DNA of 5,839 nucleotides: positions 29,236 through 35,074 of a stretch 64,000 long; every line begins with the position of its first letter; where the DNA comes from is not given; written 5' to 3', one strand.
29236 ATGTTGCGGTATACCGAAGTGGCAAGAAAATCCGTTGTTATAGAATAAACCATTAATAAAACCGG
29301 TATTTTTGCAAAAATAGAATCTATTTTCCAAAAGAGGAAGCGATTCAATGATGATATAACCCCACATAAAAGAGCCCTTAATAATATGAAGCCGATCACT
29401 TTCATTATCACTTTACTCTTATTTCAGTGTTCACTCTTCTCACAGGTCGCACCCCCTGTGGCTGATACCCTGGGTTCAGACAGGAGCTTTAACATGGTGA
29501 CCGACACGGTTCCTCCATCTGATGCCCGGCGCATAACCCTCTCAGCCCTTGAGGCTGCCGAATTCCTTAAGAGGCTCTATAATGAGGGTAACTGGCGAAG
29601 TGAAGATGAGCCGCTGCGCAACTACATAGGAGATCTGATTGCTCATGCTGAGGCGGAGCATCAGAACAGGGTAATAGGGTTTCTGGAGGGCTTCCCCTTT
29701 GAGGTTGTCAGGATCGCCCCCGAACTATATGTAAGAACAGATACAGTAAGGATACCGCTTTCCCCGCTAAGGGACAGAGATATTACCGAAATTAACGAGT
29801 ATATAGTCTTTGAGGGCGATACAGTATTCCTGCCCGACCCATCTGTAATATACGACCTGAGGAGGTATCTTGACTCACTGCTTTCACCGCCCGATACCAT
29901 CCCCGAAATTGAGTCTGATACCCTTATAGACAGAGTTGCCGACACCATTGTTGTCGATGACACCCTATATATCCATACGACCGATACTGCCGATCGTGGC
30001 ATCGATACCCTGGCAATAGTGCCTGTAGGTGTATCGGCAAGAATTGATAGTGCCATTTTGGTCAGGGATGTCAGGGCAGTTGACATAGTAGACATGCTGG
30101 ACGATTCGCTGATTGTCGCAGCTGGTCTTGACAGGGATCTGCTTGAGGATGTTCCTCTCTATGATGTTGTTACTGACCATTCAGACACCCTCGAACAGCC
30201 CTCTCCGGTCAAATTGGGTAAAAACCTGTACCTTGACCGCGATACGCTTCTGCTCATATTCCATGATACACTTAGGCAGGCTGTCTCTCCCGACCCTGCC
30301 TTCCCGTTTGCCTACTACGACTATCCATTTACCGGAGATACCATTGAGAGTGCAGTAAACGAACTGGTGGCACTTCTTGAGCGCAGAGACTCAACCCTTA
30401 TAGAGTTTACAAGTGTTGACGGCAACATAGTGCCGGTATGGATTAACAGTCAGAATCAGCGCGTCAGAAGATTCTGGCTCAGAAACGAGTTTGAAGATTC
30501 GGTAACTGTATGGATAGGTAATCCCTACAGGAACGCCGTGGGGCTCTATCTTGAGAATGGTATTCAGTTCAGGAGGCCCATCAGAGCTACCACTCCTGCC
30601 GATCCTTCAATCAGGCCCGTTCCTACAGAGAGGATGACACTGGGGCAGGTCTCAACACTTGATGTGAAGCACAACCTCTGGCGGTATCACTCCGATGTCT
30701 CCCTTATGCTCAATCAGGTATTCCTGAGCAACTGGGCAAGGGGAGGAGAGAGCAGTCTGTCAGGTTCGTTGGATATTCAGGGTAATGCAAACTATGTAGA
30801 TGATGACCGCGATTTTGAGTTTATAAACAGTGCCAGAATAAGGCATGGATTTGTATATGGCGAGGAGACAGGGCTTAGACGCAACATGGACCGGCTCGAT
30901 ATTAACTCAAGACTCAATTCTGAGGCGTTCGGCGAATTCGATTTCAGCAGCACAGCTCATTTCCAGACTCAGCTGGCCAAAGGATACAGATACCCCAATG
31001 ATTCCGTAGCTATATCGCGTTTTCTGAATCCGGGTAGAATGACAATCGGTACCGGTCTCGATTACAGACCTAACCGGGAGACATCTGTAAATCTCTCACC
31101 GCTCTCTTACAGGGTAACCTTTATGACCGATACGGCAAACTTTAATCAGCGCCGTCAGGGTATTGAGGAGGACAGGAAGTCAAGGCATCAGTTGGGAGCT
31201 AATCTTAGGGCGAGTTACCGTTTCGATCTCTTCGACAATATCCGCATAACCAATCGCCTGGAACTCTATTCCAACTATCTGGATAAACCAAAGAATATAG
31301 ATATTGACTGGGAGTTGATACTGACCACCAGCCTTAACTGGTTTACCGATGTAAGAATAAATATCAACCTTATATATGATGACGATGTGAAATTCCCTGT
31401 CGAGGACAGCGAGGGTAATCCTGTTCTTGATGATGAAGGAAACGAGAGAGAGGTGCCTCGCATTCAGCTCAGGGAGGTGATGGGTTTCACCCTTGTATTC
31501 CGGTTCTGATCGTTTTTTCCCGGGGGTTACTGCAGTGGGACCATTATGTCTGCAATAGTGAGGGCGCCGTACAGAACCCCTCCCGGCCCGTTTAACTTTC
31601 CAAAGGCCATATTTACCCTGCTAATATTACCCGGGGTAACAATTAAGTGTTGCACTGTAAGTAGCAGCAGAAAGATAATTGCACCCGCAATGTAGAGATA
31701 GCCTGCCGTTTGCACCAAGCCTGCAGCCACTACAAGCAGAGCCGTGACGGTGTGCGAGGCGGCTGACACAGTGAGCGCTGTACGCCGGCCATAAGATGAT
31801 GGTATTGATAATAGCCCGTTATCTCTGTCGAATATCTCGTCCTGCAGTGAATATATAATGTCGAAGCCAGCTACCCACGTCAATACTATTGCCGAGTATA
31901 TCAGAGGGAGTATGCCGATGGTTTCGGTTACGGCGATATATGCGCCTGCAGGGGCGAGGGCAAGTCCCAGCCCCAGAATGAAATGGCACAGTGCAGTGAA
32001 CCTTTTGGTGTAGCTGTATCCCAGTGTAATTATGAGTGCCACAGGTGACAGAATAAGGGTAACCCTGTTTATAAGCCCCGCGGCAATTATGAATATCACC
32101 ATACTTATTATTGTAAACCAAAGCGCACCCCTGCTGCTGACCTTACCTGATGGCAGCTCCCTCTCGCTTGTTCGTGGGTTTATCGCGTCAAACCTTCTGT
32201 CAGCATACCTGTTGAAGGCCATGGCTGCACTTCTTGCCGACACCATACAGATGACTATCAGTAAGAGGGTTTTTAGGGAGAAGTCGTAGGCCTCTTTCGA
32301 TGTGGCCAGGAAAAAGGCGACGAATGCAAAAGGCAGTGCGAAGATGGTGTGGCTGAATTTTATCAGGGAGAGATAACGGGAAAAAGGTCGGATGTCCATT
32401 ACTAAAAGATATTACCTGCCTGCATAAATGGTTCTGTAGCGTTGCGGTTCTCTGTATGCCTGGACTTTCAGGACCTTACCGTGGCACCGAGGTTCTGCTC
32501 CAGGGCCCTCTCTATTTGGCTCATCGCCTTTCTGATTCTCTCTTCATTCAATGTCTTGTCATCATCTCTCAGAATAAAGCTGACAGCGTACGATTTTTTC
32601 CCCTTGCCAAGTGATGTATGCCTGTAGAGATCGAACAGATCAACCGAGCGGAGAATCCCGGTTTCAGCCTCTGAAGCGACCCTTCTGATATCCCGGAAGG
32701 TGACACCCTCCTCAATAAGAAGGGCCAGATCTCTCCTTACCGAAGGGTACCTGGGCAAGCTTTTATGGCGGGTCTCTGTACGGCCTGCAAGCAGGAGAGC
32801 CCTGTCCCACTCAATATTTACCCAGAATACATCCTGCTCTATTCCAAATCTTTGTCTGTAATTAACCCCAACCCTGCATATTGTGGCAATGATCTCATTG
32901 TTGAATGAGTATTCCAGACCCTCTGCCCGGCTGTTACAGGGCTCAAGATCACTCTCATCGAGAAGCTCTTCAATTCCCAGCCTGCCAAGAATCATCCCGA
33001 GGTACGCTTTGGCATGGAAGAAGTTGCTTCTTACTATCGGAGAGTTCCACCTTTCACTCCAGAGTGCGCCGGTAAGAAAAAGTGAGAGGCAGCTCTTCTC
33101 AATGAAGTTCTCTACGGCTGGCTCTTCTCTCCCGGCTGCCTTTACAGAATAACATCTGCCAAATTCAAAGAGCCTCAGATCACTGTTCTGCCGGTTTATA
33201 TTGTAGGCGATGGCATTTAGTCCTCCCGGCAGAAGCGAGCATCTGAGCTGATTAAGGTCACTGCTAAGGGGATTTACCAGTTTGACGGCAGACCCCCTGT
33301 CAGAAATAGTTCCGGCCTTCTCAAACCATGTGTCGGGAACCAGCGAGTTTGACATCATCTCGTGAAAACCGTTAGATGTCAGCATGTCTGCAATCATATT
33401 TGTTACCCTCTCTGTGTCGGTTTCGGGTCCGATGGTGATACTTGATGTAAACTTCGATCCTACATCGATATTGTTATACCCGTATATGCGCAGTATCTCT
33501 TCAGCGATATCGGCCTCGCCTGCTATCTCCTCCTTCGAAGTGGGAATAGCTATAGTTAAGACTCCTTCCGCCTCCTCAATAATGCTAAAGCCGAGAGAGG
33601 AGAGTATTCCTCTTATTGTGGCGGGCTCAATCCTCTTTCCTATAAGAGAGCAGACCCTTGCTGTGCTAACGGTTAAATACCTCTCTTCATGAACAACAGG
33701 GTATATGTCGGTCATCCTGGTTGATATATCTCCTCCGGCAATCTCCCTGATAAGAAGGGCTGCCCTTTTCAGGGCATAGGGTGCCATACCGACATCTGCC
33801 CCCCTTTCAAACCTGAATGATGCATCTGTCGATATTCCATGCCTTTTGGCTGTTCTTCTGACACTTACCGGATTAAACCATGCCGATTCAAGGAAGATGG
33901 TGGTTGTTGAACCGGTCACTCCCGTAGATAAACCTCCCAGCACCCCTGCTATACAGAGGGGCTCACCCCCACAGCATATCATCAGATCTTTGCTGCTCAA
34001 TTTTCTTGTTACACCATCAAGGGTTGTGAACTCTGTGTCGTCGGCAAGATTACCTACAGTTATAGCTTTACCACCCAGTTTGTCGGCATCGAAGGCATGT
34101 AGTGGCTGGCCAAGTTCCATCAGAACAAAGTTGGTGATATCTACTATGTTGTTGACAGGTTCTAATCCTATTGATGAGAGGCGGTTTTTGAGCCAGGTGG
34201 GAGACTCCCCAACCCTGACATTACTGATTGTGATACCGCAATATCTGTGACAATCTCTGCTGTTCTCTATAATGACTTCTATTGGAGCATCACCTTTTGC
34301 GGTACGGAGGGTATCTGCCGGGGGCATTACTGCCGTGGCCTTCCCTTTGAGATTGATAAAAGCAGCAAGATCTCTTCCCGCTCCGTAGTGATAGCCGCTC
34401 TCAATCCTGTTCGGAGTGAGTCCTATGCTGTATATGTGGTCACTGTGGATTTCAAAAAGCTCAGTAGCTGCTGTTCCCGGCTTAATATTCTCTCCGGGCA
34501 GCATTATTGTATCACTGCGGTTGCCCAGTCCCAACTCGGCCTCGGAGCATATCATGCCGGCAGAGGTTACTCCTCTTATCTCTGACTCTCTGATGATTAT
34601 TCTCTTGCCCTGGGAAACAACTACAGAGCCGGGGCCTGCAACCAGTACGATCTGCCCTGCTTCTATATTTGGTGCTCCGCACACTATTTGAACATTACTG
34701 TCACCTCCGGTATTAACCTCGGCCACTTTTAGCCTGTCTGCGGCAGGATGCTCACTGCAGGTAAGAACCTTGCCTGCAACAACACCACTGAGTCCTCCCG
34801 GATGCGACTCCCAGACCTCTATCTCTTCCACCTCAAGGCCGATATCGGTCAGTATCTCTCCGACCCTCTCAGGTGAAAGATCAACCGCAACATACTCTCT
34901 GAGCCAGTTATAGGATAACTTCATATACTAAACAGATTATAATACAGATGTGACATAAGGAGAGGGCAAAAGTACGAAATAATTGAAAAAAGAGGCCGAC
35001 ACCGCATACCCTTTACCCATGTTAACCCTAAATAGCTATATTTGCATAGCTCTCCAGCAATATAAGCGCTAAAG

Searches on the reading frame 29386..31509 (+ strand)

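Call 29: search_protein_families(library=pfam, proteins=[window:29386-31509:+], max_evalue=0.00001)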
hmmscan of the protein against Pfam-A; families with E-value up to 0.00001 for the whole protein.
window:29386-31509:+ (707 aa): 1 family
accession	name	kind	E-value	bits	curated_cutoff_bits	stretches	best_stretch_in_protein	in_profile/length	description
PF11276.14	DUF3078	-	3.1e-17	63.2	25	1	442-534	1-92/92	Protein of unknown function (DUF3078)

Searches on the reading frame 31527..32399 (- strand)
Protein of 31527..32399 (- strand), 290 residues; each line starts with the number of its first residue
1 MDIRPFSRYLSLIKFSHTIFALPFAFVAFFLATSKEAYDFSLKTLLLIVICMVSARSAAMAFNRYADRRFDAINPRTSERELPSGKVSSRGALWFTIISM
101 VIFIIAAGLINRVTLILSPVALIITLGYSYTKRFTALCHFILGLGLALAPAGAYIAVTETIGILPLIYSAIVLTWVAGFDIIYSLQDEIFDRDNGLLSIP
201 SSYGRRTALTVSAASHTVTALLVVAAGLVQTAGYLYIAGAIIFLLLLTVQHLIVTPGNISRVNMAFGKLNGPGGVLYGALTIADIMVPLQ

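Call 29: search_protein_families(library=pfam, proteins=[window:31527-32399:-], max_evalue=0.00001)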
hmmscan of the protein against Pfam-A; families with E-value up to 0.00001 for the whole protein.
window:31527-32399:- (290 aa): 1 family
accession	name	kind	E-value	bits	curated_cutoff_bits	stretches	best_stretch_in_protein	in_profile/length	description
PF01040.23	UbiA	-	4.3e-49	167.5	34.2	1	22-268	2-246/250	UbiA prenyltransferase family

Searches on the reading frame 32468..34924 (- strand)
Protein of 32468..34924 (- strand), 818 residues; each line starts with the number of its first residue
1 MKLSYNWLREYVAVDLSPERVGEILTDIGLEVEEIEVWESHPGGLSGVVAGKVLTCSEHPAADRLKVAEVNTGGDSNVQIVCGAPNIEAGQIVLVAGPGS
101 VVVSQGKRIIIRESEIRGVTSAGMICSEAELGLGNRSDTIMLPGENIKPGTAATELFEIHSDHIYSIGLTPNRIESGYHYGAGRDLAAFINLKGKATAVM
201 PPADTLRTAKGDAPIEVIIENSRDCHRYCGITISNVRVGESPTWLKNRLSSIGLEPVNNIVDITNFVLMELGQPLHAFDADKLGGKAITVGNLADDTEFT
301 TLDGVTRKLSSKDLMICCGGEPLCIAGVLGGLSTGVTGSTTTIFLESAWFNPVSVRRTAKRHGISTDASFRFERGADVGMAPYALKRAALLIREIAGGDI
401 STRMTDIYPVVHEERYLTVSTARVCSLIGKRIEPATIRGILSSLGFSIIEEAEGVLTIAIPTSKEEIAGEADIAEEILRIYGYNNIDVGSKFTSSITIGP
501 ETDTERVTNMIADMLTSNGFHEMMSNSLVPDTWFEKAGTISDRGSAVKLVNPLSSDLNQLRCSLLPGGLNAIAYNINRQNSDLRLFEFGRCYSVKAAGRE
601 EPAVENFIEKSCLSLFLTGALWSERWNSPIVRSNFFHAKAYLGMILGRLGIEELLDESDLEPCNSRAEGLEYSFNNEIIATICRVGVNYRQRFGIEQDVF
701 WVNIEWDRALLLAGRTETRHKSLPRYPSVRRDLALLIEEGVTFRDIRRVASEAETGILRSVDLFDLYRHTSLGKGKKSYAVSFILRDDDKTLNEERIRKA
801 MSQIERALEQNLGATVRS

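Call 29: search_protein_families(library=pfam, proteins=[window:32468-34924:-], max_evalue=0.00001)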
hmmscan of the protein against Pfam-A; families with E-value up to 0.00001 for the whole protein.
window:32468-34924:- (818 aa): 5 families
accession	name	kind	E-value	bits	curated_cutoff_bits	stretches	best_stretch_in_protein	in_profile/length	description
PF03483.22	B3_4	-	1e-62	211.2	29.3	1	225-397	2-174/174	B3/4 domain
PF17759.6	tRNA_synthFbeta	-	1.6e-34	119.7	22.4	1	494-705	8-213/214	Phenylalanyl tRNA synthetase beta chain CLM domain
PF03147.19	FDX-ACB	-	6.1e-27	94.3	31.1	1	724-817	1-94/94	Ferredoxin-fold anticodon binding domain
PF03484.21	B5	-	8e-20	71.2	28.6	1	418-483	2-67/67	tRNA synthetase B5 domain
PF01588.26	tRNA_bind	-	1.2e-18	67.4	27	1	49-151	2-95/96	Putative tRNA binding domain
